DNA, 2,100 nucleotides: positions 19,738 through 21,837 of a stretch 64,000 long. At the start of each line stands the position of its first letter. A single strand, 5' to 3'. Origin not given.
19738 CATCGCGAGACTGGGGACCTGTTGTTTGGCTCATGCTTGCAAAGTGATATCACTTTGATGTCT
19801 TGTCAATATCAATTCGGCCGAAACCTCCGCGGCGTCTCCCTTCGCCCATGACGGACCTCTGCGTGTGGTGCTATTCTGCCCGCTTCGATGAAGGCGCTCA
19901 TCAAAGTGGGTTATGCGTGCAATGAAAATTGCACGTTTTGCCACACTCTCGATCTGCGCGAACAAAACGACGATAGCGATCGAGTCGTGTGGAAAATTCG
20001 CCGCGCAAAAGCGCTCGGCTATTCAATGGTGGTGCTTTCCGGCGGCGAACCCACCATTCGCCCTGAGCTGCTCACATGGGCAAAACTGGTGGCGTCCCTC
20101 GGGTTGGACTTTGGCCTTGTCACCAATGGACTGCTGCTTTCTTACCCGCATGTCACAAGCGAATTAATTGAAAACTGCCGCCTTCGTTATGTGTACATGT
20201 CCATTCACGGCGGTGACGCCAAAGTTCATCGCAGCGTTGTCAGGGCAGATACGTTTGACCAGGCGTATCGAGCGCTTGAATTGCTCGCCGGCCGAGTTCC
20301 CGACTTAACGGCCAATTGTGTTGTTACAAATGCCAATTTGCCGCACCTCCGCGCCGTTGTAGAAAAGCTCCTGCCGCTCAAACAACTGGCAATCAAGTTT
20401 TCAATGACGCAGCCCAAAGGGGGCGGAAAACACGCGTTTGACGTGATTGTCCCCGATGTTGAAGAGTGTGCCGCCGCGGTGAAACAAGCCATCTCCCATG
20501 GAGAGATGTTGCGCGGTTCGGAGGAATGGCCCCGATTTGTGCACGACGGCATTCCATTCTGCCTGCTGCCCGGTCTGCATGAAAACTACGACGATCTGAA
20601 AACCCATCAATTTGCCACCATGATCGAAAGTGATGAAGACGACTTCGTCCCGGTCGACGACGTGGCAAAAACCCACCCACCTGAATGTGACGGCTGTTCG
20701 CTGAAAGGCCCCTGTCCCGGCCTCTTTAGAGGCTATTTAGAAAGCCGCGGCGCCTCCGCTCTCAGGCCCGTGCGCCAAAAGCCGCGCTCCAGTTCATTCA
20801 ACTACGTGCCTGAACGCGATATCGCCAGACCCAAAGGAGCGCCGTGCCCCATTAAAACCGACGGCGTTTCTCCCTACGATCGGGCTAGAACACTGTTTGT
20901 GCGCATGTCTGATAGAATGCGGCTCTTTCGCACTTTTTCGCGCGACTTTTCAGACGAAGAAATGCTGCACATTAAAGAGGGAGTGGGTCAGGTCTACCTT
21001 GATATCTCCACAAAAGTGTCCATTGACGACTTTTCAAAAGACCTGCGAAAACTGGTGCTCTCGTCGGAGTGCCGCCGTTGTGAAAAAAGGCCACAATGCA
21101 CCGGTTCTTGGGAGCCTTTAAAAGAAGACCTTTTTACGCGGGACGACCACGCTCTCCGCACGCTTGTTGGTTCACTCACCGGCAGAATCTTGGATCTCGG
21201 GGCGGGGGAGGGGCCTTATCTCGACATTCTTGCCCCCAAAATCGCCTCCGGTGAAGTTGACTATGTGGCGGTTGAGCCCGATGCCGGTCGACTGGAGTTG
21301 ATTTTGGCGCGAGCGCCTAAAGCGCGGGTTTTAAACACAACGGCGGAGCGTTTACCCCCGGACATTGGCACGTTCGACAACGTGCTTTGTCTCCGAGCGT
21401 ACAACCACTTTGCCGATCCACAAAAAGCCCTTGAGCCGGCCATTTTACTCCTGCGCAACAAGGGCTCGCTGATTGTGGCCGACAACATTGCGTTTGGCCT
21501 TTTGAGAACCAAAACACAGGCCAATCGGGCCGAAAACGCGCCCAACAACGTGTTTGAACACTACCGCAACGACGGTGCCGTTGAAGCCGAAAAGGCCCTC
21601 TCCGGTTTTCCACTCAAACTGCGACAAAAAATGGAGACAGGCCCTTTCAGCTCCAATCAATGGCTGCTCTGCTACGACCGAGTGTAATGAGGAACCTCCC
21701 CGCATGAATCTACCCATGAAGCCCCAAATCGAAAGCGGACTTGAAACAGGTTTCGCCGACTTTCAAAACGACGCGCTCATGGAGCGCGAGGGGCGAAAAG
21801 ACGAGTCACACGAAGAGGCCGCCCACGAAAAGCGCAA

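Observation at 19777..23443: Tandem paralogous radical-SAM/SPASM-like enzymes (one fused to a methyltransferase) behind a perfect 18-bp palindrome.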

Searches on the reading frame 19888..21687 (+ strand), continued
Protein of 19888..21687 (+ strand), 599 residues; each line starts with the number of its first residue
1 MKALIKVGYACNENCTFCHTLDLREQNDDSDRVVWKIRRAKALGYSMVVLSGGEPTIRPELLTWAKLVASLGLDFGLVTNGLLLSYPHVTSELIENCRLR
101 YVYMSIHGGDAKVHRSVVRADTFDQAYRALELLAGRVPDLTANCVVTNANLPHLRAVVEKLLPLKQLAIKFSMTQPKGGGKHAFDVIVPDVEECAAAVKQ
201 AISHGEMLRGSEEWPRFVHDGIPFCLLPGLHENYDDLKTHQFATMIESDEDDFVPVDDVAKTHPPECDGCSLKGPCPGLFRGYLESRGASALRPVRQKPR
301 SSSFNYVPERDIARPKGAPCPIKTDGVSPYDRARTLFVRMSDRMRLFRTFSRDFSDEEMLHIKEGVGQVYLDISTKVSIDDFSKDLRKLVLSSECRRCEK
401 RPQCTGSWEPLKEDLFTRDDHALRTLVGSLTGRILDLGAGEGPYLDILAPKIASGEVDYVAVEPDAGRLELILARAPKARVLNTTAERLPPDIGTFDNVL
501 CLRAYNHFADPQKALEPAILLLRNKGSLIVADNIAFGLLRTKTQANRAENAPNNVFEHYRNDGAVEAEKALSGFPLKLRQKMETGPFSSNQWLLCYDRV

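Call 49: search_protein_families(library=pfam, proteins=[L063:5415-7721:+, L018:4424-6760:+, L052:2533-3114:-, L201:7347-9155:+, L201:4931-5449:+, L201:11544-11789:+, L201:9732-10004:+], max_evalue=0.001)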
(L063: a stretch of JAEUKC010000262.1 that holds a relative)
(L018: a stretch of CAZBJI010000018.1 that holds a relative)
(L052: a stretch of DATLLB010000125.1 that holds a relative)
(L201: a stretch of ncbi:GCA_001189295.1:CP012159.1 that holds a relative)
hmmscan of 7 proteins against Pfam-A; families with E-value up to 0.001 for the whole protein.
L063:5415-7721:+ (768 aa): 1 family
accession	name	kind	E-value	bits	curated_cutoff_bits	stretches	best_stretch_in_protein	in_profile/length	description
PF04055.27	Radical_SAM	-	6.4e-37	127.7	29.5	2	470-602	1-139/166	Radical SAM superfamily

L018:4424-6760:+ (778 aa): 2 families
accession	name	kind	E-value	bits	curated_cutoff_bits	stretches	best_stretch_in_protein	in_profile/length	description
PF04055.27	Radical_SAM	-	2.9e-34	119.1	29.5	2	224-392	3-166/166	Radical SAM superfamily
PF02310.24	B12-binding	-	9.2e-05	22.7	32.1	1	23-157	13-120/121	B12 binding domain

L052:2533-3114:- (193 aa): 0 families

L201:7347-9155:+ (602 aa): 1 family
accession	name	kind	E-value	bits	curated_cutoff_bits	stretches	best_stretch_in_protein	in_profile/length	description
PF11617.13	Cu-binding_MopE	-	2.5e-32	111.2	27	5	215-232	13-30/30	Putative metal-binding motif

L201:4931-5449:+ (172 aa): 0 families

L201:11544-11789:+ (81 aa): 0 families

L201:9732-10004:+ (90 aa): 0 families

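Call 87: find_encoding_contigs(protein=P0043, flank=10000, max_places=1)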
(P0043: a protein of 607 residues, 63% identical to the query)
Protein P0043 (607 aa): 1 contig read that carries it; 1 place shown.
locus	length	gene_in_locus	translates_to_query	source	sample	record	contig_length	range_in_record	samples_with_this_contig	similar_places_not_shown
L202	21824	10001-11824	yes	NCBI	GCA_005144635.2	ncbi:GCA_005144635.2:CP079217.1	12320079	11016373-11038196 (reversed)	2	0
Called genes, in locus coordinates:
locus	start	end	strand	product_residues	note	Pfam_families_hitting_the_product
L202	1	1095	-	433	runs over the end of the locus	PF03446:NAD_binding_2 (weak), PF03721:UDPG_MGDP_dh_N, PF00984:UDPG_MGDP_dh, PF03720:UDPG_MGDP_dh_C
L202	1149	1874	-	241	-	PF19567:CpsB_CapC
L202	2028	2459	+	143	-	-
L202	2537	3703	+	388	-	PF03308:MeaB (faint), PF13604:AAA_30 (weak), PF00448:SRP54 (weak), PF01656:CbiA, PF02374:ArsA_ATPase, PF13614:AAA_31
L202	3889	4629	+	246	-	-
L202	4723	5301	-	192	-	-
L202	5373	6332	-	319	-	PF02628:COX15-CtaA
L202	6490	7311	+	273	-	PF03476:MOSC_N, PF03473:MOSC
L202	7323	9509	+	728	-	PF00890:FAD_binding_2 (faint), PF01266:DAO (weak), PF01494:FAD_binding_3, PF04820:Trp_halogenase, PF12831:FAD_oxidored, PF01266:DAO (weak), PF04820:Trp_halogenase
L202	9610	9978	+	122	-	-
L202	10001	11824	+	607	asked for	PF04055:Radical_SAM, PF13489:Methyltransf_23, PF08241:Methyltransf_11, PF08242:Methyltransf_12, PF13649:Methyltransf_25, PF13847:Methyltransf_31 (weak)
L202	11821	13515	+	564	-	PF04055:Radical_SAM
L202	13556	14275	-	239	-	-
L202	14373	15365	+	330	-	PF08545:ACP_syn_III, PF08541:ACP_syn_III_C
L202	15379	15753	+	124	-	PF00903:Glyoxalase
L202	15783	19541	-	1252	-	PF17757:UvrB_inter, PF02559:CarD_TRCF_RID, PF04851:ResIII, PF00270:DEAD, PF00271:Helicase_C, PF03461:TRCF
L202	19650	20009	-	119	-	-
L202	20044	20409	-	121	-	PF10087:DUF2325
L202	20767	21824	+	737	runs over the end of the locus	-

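Call 88: find_encoding_contigs(protein=P0260, flank=10000, max_places=1)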
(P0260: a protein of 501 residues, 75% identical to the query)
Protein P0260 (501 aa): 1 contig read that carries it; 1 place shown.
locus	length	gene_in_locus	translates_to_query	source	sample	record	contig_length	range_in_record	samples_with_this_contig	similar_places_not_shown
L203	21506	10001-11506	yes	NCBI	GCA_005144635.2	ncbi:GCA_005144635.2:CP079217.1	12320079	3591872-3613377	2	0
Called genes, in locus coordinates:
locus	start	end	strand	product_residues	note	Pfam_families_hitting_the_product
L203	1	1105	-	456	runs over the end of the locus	PF08308:PEGA (faint)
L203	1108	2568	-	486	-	PF00069:Pkinase, PF07714:PK_Tyr_Ser-Thr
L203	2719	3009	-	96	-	PF00462:Glutaredoxin, PF05768:Glrx-like (weak), PF13417:GST_N_3 (weak), PF13409:GST_N_2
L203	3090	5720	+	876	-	PF02861:Clp_N, PF13191:AAA_16, PF00004:AAA, PF17871:AAA_lid_9, PF00004:AAA, PF07724:AAA_2, PF07728:AAA_5, PF10431:ClpB_D2-small, +7 more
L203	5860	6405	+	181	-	-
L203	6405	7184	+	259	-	PF04055:Radical_SAM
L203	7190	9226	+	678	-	-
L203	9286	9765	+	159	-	PF27806:HxsD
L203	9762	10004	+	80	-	-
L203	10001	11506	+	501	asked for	PF13353:Fer4_12 (weak), PF04055:Radical_SAM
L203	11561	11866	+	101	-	-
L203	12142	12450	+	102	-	PF00829:Ribosomal_L21p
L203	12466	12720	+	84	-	PF01016:Ribosomal_L27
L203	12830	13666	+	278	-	PF00702:Hydrolase (weak), PF05116:S6PP (faint), PF08282:Hydrolase_3, PF02358:Trehalose_PPase (faint)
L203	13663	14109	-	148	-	PF00072:Response_reg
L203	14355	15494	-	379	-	-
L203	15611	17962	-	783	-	PF23139:OB_YrrC, PF14520:HHH_5 (weak), PF14490:HHH_RecD2, PF03308:MeaB (faint), PF13604:AAA_30, PF13245:AAA_19, PF18335:SH3_13, PF13538:UvrD_C_2, +2 more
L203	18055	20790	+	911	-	PF17900:Peptidase_M1_N, PF01433:Peptidase_M1, PF03130:HEAT_PBS (faint), PF13646:HEAT_2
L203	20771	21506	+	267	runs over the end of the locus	PF00106:adh_short, PF08659:KR, PF13561:adh_short_C2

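Call 90: search_protein_families(library=ncbifam, proteins=[L203:6405-7184:+, L203:7190-9226:+, L203:5860-6405:+, L203:11561-11863:+, L201:5449-6363:+, L201:6366-7328:+, L202:9610-9975:+, L202:13556-14272:-], max_evalue=0.0001)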
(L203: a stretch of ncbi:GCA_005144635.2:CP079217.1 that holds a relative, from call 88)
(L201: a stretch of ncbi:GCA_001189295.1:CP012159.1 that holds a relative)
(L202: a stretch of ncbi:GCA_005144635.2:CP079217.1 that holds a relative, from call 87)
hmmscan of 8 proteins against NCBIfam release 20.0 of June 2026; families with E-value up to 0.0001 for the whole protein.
L203:6405-7184:+ (259 aa): 30 families (the best 25 are shown)
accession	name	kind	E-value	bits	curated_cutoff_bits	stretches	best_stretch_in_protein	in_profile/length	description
NF038332.1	rSAM_rare_HxsC4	exception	4.3e-33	114.9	500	1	4-203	18-224/335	radical SAM protein HxsC4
TIGR03977.1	rSAM_pair_HxsC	equivalog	9.7e-27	93.6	267.9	1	8-209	33-241/292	His-Xaa-Ser system radical SAM maturase HxsC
TIGR04545.1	rSAM_ahbD_hemeb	equivalog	2.1e-17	63.6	500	1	6-190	6-192/339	heme b synthase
TIGR04055.1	rSAM_NirJ2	equivalog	4.5e-13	49.4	500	1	18-177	25-178/326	putative heme d1 biosynthesis radical SAM protein NirJ2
TIGR04347.1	pseudo_SAM_Halo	equivalog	2.9e-12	46.5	525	1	17-164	63-203/390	TIGR04347 family pseudo-SAM/SPASM protein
TIGR04546.1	rSAM_ahbC_deAc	equivalog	8.2e-12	44.6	650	1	10-161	49-201/390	12,18-didecarboxysiroheme deacetylase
TIGR04303.1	GeoRSP_rSAM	equivalog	2.5e-11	43.7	400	1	7-168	12-172/325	GeoRSP system radical SAM/SPASM protein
NF045574.1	sacti_mat_StsB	exception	3.7e-11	42.5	625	1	10-172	113-268/466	StsB family radical SAM/SPASM domain sactipeptide maturase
TIGR04466.1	rSAM_BlsE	equivalog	4.1e-11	42.9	400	1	43-163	49-165/327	cytosylglucuronate decarboxylase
TIGR02668.1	moaA_archaeal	equivalog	2.1e-10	40.1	325.25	1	4-177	14-190/303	GTP 3',8-cyclase MoaA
TIGR04053.2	TIGR04053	equivalog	5.8e-10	38.9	395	1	31-164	45-177/366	TIGR04053 family radical SAM/SPASM domain-containing protein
NF049973.1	radical_Rv1681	equivalog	6.9e-10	38.4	380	1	30-153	108-227/326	Rv1681 family radical SAM protein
TIGR03962.1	mycofact_rSAM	equivalog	7.4e-10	38.5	265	1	9-166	21-179/339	mycofactocin radical SAM maturase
TIGR04051.1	rSAM_NirJ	equivalog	8.5e-10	38.1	515.45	1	43-176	50-179/354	heme d1 biosynthesis radical SAM protein NirJ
TIGR03913.1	rad_SAM_trio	equivalog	1.1e-09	37.2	591.75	1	10-204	29-225/477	GDL motif peptide-associated radical SAM/SPASM maturase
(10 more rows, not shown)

L203:7190-9226:+ (678 aa): 0 families

L203:5860-6405:+ (181 aa): 0 families

L203:11561-11863:+ (101 aa): 2 families
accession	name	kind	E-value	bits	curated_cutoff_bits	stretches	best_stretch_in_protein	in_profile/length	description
NF038313.3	HisXaaSer_A4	exception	8e-29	100.4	55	1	9-101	2-93/93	His-Xaa-Ser repeat protein HxsA4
NF038296.1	HisXaaSer_A2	equivalog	1.1e-06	29.5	48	1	23-70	48-94/96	His-Xaa-Ser repeat protein HxsA2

L201:5449-6363:+ (305 aa): 36 families (the best 25 are shown)
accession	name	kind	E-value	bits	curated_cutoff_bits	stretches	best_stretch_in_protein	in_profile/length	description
NF038332.1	rSAM_rare_HxsC4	exception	3.3e-34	118.5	500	1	4-176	18-192/335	radical SAM protein HxsC4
TIGR03977.1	rSAM_pair_HxsC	equivalog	6.5e-24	84.3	267.9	1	9-215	34-242/292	His-Xaa-Ser system radical SAM maturase HxsC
TIGR04545.1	rSAM_ahbD_hemeb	equivalog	1e-21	77.7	500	1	5-196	5-193/339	heme b synthase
TIGR03913.1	rad_SAM_trio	equivalog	3.7e-20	71.8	591.75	1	3-220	22-236/477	GDL motif peptide-associated radical SAM/SPASM maturase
TIGR04103.1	rSAM_nif11_3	equivalog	4.1e-16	58.6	725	1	3-217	8-219/412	nif11-class peptide radical SAM maturase 3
TIGR03962.1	mycofact_rSAM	equivalog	2.4e-14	53.3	265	1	5-189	17-196/339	mycofactocin radical SAM maturase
TIGR04053.2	TIGR04053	equivalog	7.3e-14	51.8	395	1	9-197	17-205/366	TIGR04053 family radical SAM/SPASM domain-containing protein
NF045574.1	sacti_mat_StsB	exception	1.3e-13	50.6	625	1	9-175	105-266/466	StsB family radical SAM/SPASM domain sactipeptide maturase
TIGR04055.1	rSAM_NirJ2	equivalog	1e-12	48.2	500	1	9-196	9-192/326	putative heme d1 biosynthesis radical SAM protein NirJ2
TIGR02668.1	moaA_archaeal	equivalog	1.3e-12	47.3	325.25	1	7-191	17-199/303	GTP 3',8-cyclase MoaA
NF049973.1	radical_Rv1681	equivalog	1.8e-12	46.8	380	1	8-169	80-238/326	Rv1681 family radical SAM protein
TIGR04466.1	rSAM_BlsE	equivalog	1.3e-11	44.5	400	1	8-176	11-173/327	cytosylglucuronate decarboxylase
TIGR04251.1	SCM_rSAM_ScmF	equivalog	6.5e-11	42.2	400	1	47-185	54-189/353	SynChlorMet cassette radical SAM/SPASM protein ScmF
TIGR04250.1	SCM_rSAM_ScmE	equivalog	1.7e-10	40.4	400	1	5-248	8-247/358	SynChlorMet cassette radical SAM/SPASM protein ScmE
TIGR04303.1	GeoRSP_rSAM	equivalog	3.8e-10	39.8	400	1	7-175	8-174/325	GeoRSP system radical SAM/SPASM protein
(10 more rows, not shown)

L201:6366-7328:+ (321 aa): 32 families (the best 25 are shown)
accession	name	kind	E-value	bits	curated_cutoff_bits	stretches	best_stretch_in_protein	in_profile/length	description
TIGR03977.1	rSAM_pair_HxsC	equivalog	7.6e-23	80.8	267.9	1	9-237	31-255/292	His-Xaa-Ser system radical SAM maturase HxsC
NF038332.1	rSAM_rare_HxsC4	exception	2.6e-18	66.3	500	1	12-245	23-246/335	radical SAM protein HxsC4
TIGR04545.1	rSAM_ahbD_hemeb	equivalog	2.8e-18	66.5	500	1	9-207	6-194/339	heme b synthase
TIGR04055.1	rSAM_NirJ2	equivalog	2.1e-16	60.3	500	1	11-216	8-202/326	putative heme d1 biosynthesis radical SAM protein NirJ2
TIGR04303.1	GeoRSP_rSAM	equivalog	6.1e-16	58.9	400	1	11-172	13-164/325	GeoRSP system radical SAM/SPASM protein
TIGR03962.1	mycofact_rSAM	equivalog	2.4e-15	56.6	265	1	10-170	19-171/339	mycofactocin radical SAM maturase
TIGR04051.1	rSAM_NirJ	equivalog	1.7e-14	53.6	515.45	1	8-137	7-138/354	heme d1 biosynthesis radical SAM protein NirJ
TIGR04251.1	SCM_rSAM_ScmF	equivalog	2e-14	53.8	400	1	10-135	18-142/353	SynChlorMet cassette radical SAM/SPASM protein ScmF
NF045574.1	sacti_mat_StsB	exception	5.7e-14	51.8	625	1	6-176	99-259/466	StsB family radical SAM/SPASM domain sactipeptide maturase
TIGR04053.2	TIGR04053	equivalog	7.3e-14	51.8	395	1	13-171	18-172/366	TIGR04053 family radical SAM/SPASM domain-containing protein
TIGR04546.1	rSAM_ahbC_deAc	equivalog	2.1e-13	49.9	650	1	9-136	45-174/390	12,18-didecarboxysiroheme deacetylase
NF038283.1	viperin_w_prok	equivalog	1.1e-12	47.7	180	1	9-163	8-168/281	viperin family antiviral radical SAM protein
TIGR02666.1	moaA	equivalog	1.8e-12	46.9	284.05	1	10-180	17-188/336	GTP 3',8-cyclase MoaA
NF045646.2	rSAM_Se_TrsS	equivalog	6.4e-12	44.7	490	1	8-267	91-340/441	radical SAM (seleno)protein TrsS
TIGR04347.1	pseudo_SAM_Halo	equivalog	6.7e-12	45.4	525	1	9-139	44-176/390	TIGR04347 family pseudo-SAM/SPASM protein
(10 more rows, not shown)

L202:9610-9975:+ (122 aa): 0 families

L202:13556-14272:- (238 aa): 0 families

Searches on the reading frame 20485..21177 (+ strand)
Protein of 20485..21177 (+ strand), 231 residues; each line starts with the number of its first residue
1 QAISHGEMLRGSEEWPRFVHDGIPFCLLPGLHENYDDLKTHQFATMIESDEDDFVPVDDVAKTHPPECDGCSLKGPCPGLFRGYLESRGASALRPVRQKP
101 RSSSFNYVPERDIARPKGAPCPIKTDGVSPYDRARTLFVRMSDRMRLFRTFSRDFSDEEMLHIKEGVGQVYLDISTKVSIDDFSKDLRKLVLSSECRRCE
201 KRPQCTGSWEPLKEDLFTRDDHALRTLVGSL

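Call 57: search_protein_families(library=pfam, proteins=[window:20485-21177:+], max_evalue=10)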
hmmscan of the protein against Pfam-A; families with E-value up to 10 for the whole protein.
seq(231 aa): 2 families
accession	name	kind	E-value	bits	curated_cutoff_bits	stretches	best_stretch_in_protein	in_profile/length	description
PF13751.12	DDE_Tnp_1_6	-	0.23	12.2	25.1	1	193-208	30-45/125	Transposase DDE domain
PF23223.1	zf-C2H2_ZNF462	-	8.3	6.6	27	0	33-41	14-22/31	Zinc finger protein 462, C2H2 zinc finger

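Call 58: search_protein_families(library=ncbifam, proteins=[window:20485-21177:+], max_evalue=10)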
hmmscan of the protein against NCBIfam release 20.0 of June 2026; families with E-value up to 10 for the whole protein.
seq(231 aa): 3 families
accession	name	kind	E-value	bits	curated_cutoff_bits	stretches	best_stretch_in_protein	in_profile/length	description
TIGR03977.1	rSAM_pair_HxsC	equivalog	0.00037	19.5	267.9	2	59-82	267-290/292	His-Xaa-Ser system radical SAM maturase HxsC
TIGR04085.1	rSAM_more_4Fe4S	domain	0.00087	19.7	27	1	181-207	45-72/93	SPASM domain-containing protein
NF038332.1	rSAM_rare_HxsC4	exception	0.0012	18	500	2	57-96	296-335/335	radical SAM protein HxsC4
